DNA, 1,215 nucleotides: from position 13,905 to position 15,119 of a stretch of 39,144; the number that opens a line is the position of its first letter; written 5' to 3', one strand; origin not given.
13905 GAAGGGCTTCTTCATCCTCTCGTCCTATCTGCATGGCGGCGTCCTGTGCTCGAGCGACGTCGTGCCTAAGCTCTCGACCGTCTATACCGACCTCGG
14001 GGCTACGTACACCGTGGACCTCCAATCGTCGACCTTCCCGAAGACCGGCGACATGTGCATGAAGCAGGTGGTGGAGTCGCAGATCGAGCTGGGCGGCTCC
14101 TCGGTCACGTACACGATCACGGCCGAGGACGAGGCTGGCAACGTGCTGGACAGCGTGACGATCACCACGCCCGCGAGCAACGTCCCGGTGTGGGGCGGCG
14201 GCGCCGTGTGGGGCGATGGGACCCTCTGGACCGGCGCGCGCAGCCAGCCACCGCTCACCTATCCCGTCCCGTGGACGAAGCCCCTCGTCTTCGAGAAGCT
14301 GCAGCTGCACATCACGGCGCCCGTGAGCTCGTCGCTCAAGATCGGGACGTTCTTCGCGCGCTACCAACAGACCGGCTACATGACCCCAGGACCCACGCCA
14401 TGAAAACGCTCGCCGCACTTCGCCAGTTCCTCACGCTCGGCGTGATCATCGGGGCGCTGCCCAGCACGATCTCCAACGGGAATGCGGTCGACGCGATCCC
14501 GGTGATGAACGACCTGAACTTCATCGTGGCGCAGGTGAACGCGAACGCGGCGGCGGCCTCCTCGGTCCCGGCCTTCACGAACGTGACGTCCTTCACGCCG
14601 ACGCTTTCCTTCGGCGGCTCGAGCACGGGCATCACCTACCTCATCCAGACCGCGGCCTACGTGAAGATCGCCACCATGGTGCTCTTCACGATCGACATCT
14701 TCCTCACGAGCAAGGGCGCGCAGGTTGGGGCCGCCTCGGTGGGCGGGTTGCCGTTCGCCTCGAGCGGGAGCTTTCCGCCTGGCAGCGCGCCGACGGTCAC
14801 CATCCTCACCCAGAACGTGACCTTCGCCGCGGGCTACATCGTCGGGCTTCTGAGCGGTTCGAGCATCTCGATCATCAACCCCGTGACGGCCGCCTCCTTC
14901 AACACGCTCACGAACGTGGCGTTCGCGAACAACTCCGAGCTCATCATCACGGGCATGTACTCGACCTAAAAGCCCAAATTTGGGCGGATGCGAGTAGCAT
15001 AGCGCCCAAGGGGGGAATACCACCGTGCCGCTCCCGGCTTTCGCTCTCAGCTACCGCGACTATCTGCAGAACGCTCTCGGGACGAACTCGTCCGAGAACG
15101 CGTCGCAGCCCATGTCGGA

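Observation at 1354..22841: Repeated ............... / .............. palindromic motif at four operon junctions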

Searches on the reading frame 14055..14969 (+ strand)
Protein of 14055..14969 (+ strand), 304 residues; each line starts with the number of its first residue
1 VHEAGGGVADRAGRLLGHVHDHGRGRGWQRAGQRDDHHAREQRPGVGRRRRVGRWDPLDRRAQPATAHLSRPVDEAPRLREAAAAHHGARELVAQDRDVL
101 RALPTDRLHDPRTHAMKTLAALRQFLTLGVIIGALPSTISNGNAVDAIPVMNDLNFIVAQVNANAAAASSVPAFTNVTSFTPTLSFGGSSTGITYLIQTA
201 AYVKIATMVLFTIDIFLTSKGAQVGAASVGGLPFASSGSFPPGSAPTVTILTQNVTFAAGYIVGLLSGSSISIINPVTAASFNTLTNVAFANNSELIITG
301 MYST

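Call 14: search_protein_families(library=phrogs, proteins=[window:14055-14969:+], max_evalue=0.001)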
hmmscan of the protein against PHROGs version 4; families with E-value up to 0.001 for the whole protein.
window:14055-14969:+ (304 aa): 1 family
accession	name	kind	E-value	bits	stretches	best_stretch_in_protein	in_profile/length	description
phrog_17970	-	unknown function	0.00044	20.8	1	175-272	214-317/357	-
